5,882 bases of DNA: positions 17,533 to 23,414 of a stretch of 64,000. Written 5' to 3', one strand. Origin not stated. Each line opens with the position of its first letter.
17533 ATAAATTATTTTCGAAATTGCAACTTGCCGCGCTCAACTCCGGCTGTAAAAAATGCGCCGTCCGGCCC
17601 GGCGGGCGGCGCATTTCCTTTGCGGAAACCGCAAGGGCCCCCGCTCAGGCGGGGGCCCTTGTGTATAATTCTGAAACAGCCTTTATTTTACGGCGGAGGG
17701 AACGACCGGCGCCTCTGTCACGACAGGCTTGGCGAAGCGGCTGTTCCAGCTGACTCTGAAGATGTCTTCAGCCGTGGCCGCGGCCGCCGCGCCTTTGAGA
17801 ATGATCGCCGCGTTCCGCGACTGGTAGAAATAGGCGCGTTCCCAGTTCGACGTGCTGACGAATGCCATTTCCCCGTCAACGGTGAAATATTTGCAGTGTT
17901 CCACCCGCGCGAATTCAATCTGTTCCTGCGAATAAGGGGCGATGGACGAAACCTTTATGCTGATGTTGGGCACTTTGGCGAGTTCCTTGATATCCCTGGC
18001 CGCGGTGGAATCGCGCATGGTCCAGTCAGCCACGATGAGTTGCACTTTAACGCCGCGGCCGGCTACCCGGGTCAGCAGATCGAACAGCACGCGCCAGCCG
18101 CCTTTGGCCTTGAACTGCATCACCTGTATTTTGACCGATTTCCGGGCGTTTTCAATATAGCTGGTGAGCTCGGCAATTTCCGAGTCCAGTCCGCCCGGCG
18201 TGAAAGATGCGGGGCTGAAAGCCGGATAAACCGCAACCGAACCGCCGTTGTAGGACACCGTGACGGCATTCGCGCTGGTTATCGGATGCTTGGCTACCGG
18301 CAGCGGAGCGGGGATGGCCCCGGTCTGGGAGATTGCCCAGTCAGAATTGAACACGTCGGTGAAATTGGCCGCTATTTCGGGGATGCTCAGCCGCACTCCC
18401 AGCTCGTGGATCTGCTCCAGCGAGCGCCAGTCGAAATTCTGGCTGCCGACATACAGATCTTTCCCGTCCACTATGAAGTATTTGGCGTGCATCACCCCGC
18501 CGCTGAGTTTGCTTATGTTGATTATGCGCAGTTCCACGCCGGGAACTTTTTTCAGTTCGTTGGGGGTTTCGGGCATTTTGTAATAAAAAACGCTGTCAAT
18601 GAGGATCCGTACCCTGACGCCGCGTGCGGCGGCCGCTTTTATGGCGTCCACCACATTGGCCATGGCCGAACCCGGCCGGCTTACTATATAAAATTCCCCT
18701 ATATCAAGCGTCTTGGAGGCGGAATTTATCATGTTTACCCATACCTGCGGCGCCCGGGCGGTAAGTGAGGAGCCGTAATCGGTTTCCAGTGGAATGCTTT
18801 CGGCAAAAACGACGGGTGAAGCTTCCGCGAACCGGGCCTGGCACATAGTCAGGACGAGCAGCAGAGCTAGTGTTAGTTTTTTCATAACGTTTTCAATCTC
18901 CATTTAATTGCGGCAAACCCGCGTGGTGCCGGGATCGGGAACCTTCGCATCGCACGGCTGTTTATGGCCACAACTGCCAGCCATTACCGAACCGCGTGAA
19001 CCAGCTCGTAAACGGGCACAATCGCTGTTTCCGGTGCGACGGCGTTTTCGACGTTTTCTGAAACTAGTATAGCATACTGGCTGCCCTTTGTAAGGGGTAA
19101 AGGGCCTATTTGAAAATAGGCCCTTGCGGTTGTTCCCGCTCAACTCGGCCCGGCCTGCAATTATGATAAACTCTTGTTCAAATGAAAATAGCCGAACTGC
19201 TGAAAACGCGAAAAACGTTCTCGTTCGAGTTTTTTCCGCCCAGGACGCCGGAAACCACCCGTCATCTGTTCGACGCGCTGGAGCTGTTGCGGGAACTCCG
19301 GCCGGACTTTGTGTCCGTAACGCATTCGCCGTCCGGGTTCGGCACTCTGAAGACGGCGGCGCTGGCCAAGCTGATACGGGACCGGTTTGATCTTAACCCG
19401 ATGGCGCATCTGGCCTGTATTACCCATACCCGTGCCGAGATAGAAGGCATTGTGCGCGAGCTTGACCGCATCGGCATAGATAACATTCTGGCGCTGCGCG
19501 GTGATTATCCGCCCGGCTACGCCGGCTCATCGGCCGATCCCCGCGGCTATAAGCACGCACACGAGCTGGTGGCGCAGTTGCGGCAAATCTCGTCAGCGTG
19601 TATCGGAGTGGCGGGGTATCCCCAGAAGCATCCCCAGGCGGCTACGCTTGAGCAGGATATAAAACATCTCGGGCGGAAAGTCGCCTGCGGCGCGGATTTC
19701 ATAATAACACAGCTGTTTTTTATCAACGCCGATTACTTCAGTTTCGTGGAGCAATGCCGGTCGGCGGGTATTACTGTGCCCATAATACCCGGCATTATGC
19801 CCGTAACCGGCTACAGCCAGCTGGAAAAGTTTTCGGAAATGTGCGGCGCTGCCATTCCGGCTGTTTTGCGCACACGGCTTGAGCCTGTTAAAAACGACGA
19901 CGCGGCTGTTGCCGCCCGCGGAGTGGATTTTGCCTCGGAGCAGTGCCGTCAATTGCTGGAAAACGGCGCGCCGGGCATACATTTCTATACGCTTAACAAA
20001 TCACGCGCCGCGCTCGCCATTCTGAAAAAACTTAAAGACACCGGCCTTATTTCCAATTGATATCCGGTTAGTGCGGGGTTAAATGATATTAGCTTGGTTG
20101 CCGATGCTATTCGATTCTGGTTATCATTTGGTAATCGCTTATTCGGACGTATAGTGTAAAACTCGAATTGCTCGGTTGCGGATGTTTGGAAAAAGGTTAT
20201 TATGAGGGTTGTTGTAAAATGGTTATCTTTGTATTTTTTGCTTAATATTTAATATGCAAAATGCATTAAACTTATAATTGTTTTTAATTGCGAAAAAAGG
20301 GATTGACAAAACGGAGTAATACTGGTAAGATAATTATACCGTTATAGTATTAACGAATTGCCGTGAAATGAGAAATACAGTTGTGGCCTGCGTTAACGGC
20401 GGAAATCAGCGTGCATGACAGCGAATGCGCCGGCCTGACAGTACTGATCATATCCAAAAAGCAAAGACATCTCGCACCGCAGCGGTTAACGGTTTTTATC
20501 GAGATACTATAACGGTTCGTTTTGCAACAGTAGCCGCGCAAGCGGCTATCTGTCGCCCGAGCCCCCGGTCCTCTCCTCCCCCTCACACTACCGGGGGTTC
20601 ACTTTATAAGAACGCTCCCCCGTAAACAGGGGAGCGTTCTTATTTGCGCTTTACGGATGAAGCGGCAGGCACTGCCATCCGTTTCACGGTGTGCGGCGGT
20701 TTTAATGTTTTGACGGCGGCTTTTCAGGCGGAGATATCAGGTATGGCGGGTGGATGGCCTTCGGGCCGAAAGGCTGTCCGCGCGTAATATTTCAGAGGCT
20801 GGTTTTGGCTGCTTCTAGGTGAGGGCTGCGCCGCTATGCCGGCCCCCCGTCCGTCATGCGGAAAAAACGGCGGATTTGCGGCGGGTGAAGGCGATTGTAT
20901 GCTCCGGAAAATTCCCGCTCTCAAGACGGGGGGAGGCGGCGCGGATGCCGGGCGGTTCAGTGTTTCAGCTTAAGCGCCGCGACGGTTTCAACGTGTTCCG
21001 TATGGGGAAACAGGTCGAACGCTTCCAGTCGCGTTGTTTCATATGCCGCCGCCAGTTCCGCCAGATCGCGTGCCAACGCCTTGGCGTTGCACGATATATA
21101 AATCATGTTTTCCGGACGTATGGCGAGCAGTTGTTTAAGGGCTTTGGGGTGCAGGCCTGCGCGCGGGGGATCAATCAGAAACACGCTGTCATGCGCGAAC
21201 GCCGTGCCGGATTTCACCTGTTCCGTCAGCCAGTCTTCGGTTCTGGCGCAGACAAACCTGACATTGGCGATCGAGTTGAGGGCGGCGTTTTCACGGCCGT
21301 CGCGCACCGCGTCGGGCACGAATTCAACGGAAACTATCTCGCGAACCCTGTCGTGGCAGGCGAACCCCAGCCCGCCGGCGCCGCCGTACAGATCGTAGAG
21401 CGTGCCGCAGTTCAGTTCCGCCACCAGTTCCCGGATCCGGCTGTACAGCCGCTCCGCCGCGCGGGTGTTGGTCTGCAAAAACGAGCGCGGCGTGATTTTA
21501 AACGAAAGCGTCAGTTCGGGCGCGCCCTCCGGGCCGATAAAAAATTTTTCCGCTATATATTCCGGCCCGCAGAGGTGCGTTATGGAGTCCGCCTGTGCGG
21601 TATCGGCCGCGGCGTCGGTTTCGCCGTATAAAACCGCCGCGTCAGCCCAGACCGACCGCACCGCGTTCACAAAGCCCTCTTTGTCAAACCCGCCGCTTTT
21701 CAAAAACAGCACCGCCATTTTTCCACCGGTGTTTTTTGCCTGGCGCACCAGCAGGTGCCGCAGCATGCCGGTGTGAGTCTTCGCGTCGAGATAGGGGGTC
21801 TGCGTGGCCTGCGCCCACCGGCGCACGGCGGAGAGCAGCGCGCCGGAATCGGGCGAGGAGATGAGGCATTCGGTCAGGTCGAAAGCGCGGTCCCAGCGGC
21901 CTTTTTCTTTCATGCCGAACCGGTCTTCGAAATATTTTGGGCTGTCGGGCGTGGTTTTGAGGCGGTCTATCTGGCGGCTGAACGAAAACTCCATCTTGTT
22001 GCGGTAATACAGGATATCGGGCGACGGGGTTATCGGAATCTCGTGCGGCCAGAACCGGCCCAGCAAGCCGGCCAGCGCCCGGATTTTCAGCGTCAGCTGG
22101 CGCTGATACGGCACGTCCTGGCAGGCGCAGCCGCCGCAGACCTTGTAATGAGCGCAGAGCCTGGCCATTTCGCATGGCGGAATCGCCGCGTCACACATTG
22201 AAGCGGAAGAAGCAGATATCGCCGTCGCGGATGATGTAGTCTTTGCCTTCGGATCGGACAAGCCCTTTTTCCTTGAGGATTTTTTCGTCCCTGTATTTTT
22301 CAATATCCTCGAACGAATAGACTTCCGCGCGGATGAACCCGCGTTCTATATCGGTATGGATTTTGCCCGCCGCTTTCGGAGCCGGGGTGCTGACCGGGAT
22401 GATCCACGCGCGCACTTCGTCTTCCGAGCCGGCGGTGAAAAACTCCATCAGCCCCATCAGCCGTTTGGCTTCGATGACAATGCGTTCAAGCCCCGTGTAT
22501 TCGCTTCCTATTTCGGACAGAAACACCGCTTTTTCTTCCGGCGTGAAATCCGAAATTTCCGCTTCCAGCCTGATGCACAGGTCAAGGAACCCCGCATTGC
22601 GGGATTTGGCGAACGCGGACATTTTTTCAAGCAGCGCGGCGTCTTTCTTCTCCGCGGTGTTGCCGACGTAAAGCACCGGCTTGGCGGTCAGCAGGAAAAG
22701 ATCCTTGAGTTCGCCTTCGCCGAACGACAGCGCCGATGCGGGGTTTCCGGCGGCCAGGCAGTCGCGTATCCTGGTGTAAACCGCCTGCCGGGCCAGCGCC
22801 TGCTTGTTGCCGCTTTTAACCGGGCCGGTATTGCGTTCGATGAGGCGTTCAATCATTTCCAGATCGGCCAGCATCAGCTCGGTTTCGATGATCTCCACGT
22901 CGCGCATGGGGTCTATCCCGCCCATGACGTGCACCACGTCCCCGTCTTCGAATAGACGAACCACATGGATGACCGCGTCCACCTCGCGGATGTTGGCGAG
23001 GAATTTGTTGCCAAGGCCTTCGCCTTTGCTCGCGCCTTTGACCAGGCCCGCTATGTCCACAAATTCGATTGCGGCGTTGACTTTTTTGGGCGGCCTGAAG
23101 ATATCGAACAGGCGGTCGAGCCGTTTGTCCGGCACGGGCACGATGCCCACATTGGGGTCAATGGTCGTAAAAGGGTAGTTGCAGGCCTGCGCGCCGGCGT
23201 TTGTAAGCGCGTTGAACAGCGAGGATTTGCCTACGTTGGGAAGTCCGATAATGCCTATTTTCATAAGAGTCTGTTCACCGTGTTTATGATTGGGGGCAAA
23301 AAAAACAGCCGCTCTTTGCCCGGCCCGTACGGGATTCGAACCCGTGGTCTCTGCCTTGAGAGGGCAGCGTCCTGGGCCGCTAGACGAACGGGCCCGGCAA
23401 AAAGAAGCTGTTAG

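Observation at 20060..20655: Very AT-rich island carrying a near-consensus promoter and a ~310-nt terminator-bounded structured RNA candidate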

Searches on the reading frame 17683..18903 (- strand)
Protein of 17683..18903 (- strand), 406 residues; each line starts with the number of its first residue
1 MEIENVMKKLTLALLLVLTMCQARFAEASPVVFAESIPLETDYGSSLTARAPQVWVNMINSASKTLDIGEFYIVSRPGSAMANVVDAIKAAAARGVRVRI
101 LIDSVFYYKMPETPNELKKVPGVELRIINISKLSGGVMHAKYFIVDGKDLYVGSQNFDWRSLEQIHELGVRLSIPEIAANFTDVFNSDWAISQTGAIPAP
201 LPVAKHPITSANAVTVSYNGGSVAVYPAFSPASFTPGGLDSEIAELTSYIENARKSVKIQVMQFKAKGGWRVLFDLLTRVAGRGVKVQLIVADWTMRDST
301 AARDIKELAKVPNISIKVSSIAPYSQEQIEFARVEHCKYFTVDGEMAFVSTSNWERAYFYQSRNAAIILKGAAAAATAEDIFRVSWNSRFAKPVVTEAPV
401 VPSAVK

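Call 11: search_protein_families(library=pfam, proteins=[window:17683-18903:-])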
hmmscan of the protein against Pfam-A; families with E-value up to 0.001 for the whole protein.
window:17683-18903:- (406 aa): 5 families
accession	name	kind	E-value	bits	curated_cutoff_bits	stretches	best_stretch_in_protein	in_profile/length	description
PF13091.12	PLDc_2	-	3.6e-42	143.8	27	2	57-189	3-132/132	PLD-like domain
PF00614.28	PLDc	-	6.3e-09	35.9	21.9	1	135-161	2-28/28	Phospholipase D Active site motif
PF13918.12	PLDc_3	-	2.5e-06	27.7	27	1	162-319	2-173/180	PLD-like domain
PF11495.14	Regulator_TrmB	-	0.00012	21.9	22.2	0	58-196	18-136/233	Archaeal transcriptional regulator TrmB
PF07894.18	SACK1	-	0.00029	20.9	21.4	0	86-192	156-272/274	Scaffolding anchor of CK1 domain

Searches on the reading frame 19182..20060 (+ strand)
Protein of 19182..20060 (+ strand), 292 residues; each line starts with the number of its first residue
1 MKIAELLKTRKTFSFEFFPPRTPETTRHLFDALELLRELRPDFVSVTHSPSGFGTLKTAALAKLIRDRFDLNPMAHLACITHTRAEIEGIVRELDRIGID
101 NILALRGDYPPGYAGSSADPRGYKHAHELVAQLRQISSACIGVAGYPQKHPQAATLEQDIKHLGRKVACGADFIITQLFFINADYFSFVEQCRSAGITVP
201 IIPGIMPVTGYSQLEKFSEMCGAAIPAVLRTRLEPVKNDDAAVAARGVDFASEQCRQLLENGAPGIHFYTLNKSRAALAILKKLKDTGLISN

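Call 11: search_protein_families(library=pfam, proteins=[window:19182-20060:+])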
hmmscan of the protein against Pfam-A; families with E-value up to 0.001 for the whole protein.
window:19182-20060:+ (292 aa): 1 family
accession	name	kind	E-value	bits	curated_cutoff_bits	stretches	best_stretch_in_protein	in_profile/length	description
PF02219.23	MTHFR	-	5.2e-91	305.4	24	1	8-284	8-286/287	Methylenetetrahydrofolate reductase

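Call 31: find_homologous_proteins(query=window:19182-20060:+, max_evalue=1e-60)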
Query window:19182-20060:+ (292 aa): 4221 proteins with E <= 1e-60 among 8000 candidates; the best 120 are listed.
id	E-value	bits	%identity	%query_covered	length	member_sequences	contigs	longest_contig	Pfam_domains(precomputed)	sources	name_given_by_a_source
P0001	2.4e-192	656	100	100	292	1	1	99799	PF02219.24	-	-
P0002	1.0e-134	467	74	98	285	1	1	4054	PF02219.24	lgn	-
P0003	1.2e-131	457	72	98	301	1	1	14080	PF02219.24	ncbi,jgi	-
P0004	7.6e-120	418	63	98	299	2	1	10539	PF02219.24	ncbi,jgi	ncbi:MAG: methylenetetrahydrofolate reductase [NAD(P)H] [Elusimicrobiaceae bacterium]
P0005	4.8e-96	340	54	99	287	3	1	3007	PF02219.24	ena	-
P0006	5.4e-96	340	56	98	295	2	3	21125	PF02219.24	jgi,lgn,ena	-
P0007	1.4e-95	338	54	98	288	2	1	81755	PF02219.24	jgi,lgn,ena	-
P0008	1.6e-95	338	54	99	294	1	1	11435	PF02219.24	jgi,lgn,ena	-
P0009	7.4e-95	336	56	97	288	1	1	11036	PF02219.24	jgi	jgi:methylenetetrahydrofolate reductase (NADH)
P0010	1.8e-93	331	55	98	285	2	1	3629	PF02219.24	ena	-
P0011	5.9e-93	330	53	98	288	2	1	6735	PF02219.24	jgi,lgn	-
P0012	1.4e-92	328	53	98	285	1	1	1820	PF02219.24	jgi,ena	-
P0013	1.5e-92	328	54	99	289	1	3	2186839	PF02219.24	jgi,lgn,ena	-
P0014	5.5e-92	326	52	98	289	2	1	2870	PF02219.24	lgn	-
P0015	1.3e-91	325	51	98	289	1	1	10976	PF02219.24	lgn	-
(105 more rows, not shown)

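Call 33: find_encoding_contigs(protein=P0002, flank=3000, max_places=3)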
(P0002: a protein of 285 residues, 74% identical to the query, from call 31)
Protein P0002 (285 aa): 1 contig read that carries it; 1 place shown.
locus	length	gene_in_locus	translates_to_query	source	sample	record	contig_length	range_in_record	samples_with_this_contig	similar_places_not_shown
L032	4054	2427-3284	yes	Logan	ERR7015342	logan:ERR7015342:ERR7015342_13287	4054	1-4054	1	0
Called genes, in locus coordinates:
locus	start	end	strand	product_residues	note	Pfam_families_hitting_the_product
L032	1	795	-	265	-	?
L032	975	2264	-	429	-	PF07894:SACK1 (faint), PF13091:PLDc_2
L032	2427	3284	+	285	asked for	PF02219:MTHFR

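Call 34: find_encoding_contigs(protein=P0003, flank=3000, max_places=3)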
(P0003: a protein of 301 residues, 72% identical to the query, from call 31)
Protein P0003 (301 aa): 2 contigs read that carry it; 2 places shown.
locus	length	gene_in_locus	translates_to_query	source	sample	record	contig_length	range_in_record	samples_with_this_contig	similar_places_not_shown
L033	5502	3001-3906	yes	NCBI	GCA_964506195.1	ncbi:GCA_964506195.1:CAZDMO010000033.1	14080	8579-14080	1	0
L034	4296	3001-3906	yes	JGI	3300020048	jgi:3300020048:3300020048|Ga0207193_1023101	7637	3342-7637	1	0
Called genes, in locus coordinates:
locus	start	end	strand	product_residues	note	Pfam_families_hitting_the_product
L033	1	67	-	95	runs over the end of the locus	-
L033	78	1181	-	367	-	PF00871:Acetate_kinase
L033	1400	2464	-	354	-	-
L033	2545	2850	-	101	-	-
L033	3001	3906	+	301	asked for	PF02219:MTHFR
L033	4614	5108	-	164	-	PF00881:Nitroreductase, PF14512:TM1586_NiRdase (weak)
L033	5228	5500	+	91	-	?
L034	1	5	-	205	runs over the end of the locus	PF01515:PTA_PTB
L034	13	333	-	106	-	-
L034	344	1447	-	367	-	PF00871:Acetate_kinase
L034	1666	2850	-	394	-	-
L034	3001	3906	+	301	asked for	PF02219:MTHFR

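Call 91: find_homologous_proteins(query=L033:4614-5108:-, max_evalue=1e-30)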
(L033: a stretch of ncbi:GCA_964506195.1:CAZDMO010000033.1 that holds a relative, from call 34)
Query L033:4614-5108:- (164 aa): 2195 proteins with E <= 1e-30 among 3083 candidates; the best 120 are listed.
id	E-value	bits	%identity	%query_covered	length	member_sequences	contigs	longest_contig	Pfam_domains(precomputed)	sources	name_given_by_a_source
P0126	8.5e-105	365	100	100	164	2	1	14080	PF00881.30,PF14512.12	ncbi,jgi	-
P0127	3.6e-89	314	84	100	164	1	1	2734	PF00881.30,PF14512.12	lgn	-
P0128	1.9e-88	312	82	100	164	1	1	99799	PF00881.30,PF14512.12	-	-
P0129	4.5e-67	243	70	100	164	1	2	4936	PF00881.30,PF14512.12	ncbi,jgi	ncbi:MAG: nitroreductase family protein [Elusimicrobiaceae bacterium]|jgi:nitroreductase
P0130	3.3e-55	204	59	100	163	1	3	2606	PF00881.30,PF14512.12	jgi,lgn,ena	-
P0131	4.3e-54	200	57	100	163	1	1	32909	PF00881.30,PF14512.12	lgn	-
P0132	6.9e-54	200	61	100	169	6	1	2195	PF00881.30,PF14512.12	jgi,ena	-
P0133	8.3e-54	200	57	100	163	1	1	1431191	PF00881.30,PF14512.12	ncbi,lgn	-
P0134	1.6e-53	199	58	100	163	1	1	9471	PF00881.30,PF14512.12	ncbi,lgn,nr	ncbi:MAG: nitroreductase family protein [Candidatus Riflebacteria bacterium]|nr:nitroreductase famil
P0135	2.2e-53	198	60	100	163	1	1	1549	PF00881.30,PF14512.12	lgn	-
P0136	2.4e-53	198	57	100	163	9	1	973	PF00881.30,PF14512.12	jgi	jgi:nitroreductase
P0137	3.0e-53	198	57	100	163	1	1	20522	PF00881.30,PF14512.12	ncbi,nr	ncbi:MAG: nitroreductase family protein [Candidatus Hydrogenedentes bacterium]|nr:nitroreductase fam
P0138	5.5e-53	197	60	100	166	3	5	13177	PF00881.30,PF14512.12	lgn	-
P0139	7.6e-53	196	57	100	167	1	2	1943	PF00881.30,PF14512.12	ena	-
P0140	1.1e-52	196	57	100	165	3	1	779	PF00881.30,PF14512.12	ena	-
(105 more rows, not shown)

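Call 92: find_encoding_contigs(protein=P0127, flank=2500, max_places=3)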
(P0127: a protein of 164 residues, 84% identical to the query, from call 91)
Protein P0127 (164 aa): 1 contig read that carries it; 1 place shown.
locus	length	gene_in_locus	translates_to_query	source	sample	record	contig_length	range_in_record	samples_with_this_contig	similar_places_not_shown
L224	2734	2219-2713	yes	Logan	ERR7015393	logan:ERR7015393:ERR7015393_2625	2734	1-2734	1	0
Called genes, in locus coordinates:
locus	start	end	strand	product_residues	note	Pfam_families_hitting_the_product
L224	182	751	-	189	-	PF00075:RNase_H, PF13456:RVT_3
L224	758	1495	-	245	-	PF02591:Zn_ribbon_9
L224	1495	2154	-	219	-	PF00596:Aldolase_II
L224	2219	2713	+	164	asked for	PF00881:Nitroreductase, PF14512:TM1586_NiRdase (weak)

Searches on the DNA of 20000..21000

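Call 4: search_rna_families(source=window, start=20000, end=21000, threshold=evalue, max_evalue=10, show_alignments=3)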
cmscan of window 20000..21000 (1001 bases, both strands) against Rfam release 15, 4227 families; matches with E-value up to 10: 7.
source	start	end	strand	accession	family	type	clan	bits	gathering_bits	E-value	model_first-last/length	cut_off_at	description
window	20518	20645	+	RF02501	Atu_C7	Gene; sRNA;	-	22.2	45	0.0076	1-157/157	no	Rhizobiales sRNA Atu_C7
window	20606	20643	-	RF03510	mir-3660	Gene; miRNA;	-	21.5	70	0.18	11-72/82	no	mir-3660 microRNA precursor family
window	20606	20643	-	RF03585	mir-3938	Gene; miRNA;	-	18.2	94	1.2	1-88/88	no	mir-3938 microRNA precursor family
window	20606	20643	-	RF00884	MIR815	Gene; miRNA;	-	18.2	63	1.9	1-81/81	no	MIR815 microRNA precursor family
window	20319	20420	+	RF01574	DdR6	Gene; snRNA; snoRNA; CD-box;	-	18.1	90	3.9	1-86/86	no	Dictyostelium snoRNA DdR6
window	20604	20727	-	RF02883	BcKCsr2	Gene; sRNA;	-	16.3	40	0.51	1-129/129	no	Burkholderia sRNA 2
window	20887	20914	+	RF01121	sR38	Gene; snRNA; snoRNA; CD-box;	-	11.1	50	9.7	1-59/59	no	Small nucleolar RNA sR38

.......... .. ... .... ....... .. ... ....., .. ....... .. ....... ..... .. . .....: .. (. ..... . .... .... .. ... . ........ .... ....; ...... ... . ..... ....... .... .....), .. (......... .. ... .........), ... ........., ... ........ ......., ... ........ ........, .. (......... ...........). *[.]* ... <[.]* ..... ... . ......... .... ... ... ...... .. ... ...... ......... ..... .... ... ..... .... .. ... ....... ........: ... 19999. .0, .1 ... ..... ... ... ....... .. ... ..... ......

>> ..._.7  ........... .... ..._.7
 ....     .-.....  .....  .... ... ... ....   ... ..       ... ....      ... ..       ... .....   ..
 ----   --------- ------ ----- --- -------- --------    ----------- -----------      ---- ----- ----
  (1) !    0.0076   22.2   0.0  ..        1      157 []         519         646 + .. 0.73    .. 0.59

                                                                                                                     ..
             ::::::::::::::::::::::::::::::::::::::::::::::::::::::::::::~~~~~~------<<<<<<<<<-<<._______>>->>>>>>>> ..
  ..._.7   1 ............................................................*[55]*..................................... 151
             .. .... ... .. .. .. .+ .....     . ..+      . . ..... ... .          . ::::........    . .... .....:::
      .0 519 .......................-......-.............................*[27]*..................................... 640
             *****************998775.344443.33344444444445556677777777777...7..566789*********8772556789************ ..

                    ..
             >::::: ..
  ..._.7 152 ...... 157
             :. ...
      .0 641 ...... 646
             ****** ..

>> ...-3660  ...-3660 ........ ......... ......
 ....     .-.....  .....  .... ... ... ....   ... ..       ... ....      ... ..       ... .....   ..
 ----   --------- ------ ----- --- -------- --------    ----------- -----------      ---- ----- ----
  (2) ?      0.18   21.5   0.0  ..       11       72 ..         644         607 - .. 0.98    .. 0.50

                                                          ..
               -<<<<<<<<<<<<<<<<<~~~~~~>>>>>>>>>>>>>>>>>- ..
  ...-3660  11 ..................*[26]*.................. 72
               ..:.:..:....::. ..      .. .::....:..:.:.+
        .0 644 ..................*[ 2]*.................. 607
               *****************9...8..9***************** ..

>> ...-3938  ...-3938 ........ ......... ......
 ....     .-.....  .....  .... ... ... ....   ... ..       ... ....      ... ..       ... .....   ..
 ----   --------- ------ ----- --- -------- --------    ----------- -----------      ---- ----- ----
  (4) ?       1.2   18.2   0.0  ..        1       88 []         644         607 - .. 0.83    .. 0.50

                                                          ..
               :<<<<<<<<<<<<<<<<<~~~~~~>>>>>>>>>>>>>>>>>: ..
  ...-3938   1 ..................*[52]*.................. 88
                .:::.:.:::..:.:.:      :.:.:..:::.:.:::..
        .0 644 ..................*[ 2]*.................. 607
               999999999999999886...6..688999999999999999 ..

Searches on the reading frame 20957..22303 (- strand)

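Call 11: search_protein_families(library=pfam, proteins=[window:20957-22303:-])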
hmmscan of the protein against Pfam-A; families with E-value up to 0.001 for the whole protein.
window:20957-22303:- (448 aa): 3 families
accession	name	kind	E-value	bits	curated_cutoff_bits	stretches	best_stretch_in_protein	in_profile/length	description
PF05958.17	tRNA_U5-meth_tr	-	8.7e-23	81.3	23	1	266-444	170-354/357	tRNA (Uracil-5-)-methyltransferase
PF13847.12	Methyltransf_31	-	4.8e-06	26.8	27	1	301-414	6-122/145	Methyltransferase domain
PF03602.21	Cons_hypoth95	-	0.00038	20.6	24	1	296-415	39-163/182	Conserved hypothetical protein 95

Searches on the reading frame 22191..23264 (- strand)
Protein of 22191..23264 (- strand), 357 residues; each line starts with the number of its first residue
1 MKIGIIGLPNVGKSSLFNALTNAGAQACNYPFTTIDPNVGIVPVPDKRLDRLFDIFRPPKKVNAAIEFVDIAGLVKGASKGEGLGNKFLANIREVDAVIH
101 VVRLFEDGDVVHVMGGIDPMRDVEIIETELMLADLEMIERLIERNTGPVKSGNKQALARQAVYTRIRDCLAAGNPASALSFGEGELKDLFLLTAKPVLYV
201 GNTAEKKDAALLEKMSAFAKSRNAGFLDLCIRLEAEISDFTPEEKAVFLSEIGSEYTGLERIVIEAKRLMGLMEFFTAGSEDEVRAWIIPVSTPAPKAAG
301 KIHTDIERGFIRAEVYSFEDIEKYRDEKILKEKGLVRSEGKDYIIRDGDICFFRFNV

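Call 11: search_protein_families(library=pfam, proteins=[window:22191-23264:-])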
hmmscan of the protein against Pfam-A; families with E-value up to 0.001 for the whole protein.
window:22191-23264:- (357 aa): 3 families
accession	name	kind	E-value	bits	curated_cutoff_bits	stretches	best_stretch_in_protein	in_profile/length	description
PF06071.19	YchF-GTPase_C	-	8.4e-34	116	27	1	272-356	1-84/84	Protein of unknown function (DUF933)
PF01926.29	MMR_HSR1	-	2.4e-23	82.9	21.9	1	2-105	1-85/113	50S ribosome-binding GTPase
PF02421.24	FeoB_N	-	1e-08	35.3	27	1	2-47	2-47/156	Ferrous iron transport protein B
